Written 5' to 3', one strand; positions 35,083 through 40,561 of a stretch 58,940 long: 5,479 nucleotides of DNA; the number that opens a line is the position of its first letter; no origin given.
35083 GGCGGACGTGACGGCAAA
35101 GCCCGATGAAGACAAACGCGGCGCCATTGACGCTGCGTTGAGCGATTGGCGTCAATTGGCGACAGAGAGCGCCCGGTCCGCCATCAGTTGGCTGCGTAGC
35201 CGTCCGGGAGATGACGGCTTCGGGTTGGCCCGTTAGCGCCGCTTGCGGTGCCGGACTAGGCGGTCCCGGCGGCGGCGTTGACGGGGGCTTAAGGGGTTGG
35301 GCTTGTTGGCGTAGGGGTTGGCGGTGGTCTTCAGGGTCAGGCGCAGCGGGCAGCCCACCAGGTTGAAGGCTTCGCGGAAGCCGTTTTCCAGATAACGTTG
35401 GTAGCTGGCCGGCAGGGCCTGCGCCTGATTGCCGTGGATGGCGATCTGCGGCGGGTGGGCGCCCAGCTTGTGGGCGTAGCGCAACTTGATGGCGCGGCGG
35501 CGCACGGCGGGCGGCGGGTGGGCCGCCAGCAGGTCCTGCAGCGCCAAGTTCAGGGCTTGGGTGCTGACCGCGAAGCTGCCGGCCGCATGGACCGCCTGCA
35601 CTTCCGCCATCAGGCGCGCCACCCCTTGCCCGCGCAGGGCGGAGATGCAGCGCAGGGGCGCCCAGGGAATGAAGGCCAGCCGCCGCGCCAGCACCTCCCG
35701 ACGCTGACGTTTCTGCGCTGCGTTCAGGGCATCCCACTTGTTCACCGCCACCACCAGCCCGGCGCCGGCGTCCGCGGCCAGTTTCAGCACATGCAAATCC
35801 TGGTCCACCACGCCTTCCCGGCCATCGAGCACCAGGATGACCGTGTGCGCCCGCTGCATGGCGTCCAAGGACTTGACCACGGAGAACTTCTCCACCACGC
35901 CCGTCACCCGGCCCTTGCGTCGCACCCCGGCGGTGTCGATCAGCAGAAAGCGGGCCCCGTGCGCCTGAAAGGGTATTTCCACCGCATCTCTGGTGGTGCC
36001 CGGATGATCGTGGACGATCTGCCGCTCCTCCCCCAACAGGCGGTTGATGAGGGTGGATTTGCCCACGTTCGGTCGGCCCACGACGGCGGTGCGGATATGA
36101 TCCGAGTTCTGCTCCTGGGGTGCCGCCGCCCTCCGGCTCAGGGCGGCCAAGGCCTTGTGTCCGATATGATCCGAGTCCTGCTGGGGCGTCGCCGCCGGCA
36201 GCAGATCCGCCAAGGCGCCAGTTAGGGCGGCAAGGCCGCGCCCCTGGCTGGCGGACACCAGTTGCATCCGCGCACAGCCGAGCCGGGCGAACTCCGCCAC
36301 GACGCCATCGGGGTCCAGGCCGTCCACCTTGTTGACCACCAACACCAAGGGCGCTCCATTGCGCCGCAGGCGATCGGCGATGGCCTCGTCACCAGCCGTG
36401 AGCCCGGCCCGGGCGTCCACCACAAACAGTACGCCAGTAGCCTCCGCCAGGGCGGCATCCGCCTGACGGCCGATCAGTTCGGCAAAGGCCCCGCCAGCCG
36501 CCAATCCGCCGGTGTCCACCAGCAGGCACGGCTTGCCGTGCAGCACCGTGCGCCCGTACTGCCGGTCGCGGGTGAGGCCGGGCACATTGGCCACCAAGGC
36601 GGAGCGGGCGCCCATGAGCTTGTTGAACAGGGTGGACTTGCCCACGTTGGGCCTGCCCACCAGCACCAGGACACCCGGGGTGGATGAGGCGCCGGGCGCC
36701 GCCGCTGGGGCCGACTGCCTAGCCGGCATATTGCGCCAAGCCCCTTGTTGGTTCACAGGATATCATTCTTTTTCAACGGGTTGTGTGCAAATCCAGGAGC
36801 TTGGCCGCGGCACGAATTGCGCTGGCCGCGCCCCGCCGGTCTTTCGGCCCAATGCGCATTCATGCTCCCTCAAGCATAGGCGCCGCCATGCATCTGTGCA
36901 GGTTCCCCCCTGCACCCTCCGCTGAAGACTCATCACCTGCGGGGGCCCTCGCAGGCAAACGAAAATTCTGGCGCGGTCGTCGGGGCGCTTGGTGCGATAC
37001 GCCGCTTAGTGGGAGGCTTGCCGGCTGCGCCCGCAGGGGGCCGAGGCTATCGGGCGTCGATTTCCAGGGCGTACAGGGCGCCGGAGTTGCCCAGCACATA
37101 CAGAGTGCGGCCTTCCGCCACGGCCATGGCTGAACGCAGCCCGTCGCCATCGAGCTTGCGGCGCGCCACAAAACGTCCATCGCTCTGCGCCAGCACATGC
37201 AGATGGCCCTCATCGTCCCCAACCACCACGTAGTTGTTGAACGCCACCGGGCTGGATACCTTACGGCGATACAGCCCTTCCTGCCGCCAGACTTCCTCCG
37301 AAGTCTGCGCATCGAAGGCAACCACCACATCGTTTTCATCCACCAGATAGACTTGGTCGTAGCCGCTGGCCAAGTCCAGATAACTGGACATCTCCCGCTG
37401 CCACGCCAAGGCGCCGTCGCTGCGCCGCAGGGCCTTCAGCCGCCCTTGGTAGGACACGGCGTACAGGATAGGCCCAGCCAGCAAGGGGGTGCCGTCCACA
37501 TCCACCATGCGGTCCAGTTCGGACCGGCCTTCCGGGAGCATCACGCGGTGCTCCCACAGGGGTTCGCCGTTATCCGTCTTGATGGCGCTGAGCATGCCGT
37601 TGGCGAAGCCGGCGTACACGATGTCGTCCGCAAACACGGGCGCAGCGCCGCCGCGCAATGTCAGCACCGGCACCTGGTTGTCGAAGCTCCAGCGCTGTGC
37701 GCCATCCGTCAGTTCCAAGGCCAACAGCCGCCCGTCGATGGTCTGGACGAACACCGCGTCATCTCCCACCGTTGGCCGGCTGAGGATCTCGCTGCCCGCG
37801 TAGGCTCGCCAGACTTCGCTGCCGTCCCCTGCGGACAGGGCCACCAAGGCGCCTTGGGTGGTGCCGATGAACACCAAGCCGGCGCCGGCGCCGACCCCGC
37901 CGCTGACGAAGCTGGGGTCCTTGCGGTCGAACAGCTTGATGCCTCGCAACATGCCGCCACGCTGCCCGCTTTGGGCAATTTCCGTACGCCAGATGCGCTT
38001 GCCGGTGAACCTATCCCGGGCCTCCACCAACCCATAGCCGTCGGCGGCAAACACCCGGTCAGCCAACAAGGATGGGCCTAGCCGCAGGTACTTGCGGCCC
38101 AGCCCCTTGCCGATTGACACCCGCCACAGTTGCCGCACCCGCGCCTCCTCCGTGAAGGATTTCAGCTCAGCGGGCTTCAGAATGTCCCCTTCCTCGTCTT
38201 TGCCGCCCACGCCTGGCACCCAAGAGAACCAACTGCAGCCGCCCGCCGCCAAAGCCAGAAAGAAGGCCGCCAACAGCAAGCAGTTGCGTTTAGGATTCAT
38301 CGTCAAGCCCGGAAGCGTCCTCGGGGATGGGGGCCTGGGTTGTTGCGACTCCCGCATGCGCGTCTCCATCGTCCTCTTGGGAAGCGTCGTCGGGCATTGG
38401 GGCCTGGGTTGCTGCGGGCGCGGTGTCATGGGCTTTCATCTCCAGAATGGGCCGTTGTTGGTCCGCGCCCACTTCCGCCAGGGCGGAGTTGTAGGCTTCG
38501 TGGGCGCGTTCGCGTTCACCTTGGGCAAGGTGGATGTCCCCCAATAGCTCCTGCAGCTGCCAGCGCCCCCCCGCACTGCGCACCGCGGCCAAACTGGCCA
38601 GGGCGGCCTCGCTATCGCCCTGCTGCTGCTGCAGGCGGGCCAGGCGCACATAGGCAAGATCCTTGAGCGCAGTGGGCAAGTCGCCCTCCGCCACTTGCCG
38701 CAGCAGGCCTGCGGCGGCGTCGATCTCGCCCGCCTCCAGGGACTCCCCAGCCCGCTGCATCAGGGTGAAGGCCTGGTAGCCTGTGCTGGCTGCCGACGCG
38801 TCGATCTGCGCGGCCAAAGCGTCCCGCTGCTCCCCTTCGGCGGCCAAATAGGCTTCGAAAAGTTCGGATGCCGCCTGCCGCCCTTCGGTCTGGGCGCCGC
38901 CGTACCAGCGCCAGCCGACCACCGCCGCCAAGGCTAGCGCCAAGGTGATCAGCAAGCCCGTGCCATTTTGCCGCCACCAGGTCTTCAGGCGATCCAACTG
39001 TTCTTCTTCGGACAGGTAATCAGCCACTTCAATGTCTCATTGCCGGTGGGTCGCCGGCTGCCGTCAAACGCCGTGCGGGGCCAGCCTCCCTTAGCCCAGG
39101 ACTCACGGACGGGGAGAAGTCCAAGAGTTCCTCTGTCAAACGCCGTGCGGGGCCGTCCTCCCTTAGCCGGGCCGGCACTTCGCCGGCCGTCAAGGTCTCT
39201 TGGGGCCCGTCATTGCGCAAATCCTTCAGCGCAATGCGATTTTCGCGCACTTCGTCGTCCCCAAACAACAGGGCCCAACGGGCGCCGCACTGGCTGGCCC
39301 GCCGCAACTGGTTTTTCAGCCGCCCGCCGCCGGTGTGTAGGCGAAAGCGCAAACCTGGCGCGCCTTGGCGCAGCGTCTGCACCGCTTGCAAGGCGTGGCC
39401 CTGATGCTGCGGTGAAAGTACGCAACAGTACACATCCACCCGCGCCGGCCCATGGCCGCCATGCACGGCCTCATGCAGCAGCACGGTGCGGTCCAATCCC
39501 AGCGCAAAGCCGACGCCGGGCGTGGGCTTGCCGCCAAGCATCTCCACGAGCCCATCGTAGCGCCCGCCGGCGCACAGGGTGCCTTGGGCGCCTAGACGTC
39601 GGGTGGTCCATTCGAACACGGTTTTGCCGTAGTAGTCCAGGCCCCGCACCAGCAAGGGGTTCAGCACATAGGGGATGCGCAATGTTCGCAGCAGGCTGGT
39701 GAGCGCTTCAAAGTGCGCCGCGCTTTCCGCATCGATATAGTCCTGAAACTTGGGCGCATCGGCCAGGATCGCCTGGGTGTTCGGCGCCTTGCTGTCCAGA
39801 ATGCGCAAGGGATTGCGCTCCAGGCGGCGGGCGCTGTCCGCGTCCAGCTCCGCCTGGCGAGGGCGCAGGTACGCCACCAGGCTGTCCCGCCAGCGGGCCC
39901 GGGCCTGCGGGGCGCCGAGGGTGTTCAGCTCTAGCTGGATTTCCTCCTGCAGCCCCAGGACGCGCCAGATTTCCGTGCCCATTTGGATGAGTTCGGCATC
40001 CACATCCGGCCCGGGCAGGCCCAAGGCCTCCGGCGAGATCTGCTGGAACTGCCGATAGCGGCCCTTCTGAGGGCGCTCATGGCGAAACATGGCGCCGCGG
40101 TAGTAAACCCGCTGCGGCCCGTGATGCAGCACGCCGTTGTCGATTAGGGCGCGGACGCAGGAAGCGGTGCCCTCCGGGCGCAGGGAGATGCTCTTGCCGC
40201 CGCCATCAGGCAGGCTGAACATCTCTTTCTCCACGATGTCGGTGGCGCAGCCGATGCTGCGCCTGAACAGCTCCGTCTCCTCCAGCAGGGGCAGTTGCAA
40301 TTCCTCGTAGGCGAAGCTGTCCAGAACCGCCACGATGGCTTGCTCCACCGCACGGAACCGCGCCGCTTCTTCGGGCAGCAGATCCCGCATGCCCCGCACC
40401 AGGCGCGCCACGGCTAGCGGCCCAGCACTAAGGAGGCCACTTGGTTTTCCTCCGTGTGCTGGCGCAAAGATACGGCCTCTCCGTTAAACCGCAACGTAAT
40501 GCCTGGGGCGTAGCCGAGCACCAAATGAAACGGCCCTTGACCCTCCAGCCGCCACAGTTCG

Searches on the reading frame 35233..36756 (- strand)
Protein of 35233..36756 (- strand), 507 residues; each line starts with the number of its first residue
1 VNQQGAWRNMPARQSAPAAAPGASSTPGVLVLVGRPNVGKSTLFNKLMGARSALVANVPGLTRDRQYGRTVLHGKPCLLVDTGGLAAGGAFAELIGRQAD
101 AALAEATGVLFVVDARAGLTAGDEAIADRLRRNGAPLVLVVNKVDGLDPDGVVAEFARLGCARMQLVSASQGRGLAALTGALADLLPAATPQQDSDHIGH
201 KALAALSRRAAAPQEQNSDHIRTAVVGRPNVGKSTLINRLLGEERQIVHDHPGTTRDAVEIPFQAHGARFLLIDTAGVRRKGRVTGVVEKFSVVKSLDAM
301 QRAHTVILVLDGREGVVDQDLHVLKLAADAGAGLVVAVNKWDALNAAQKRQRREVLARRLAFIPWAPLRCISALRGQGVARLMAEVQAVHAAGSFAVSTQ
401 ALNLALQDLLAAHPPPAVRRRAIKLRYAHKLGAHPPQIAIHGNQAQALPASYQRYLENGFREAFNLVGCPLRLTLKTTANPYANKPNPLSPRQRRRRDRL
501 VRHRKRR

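Call 52: search_protein_families(library=pfam, proteins=[window:35233-36756:-], max_evalue=0.00001)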
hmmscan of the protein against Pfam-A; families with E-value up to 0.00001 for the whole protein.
window:35233-36756:- (507 aa): 9 families
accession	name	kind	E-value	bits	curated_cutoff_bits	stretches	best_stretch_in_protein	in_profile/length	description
PF01926.29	MMR_HSR1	-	4.4e-54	181.9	21.9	2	31-143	3-113/113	50S ribosome-binding GTPase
PF02421.24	FeoB_N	-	2.5e-28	99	27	2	222-385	2-155/156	Ferrous iron transport protein B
PF14714.11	KH_dom-like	-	6.7e-26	90.8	27.3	1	397-476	2-81/81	KH-domain-like of EngA bacterial GTPase enzymes, C-terminal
PF00009.33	GTP_EFTU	-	8.1e-21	74.9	26.5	1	219-387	2-183/188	Elongation factor Tu GTP binding domain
PF03193.22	RsgA_GTPase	-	1.3e-11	45.1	30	0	221-279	107-169/174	RsgA GTPase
PF00350.29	Dynamin_N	-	9.8e-11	42.4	27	0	224-261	2-38/168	Dynamin family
PF04548.22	AIG1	-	6.8e-08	32.5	27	0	30-132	3-109/212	AIG1 family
PF13401.12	AAA_22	-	6.3e-07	30.2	27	0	25-156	3-104/130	AAA domain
PF02492.25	cobW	-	2.1e-06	27.9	20.7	0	77-155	86-164/180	CobW/HypB/UreG, nucleotide-binding domain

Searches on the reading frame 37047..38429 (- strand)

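Call 52: search_protein_families(library=pfam, proteins=[window:37047-38429:-], max_evalue=0.00001)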
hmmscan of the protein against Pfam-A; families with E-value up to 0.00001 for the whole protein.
window:37047-38429:- (460 aa): 3 families
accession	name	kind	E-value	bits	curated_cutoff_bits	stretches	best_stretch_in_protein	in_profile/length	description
PF13360.13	PQQ_2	-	1.8e-59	201.7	27.6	1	175-383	25-233/233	Outer membrane protein assembly factor BamB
PF13570.13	Beta-prop_ACSF4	-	1.1e-21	78.1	133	1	184-297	62-174/329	Beta-alanine-activating enzyme, beta-propeller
PF01011.28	PQQ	-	4.4e-15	55.8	26.7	0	112-205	46-136/595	Glucose/ethanol/alcohol dehydrogenase, beta-propeller domain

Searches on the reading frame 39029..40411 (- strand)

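Call 52: search_protein_families(library=pfam, proteins=[window:39029-40411:-], max_evalue=0.00001)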
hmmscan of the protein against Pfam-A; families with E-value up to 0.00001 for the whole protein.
window:39029-40411:- (460 aa): 3 families
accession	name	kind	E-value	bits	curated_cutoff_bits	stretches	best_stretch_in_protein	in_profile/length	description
PF13393.11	tRNA-synt_His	-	3.4e-44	151.8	25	1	7-308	1-307/308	Histidyl-tRNA synthetase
PF00587.30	tRNA-synt_2b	-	1.1e-14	55.3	29.3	1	71-296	7-149/179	tRNA synthetase class II core domain (G, H, P, S and T)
PF03129.25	HGTP_anticodon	-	1.3e-06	28.9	21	1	327-418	2-93/94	Anticodon binding domain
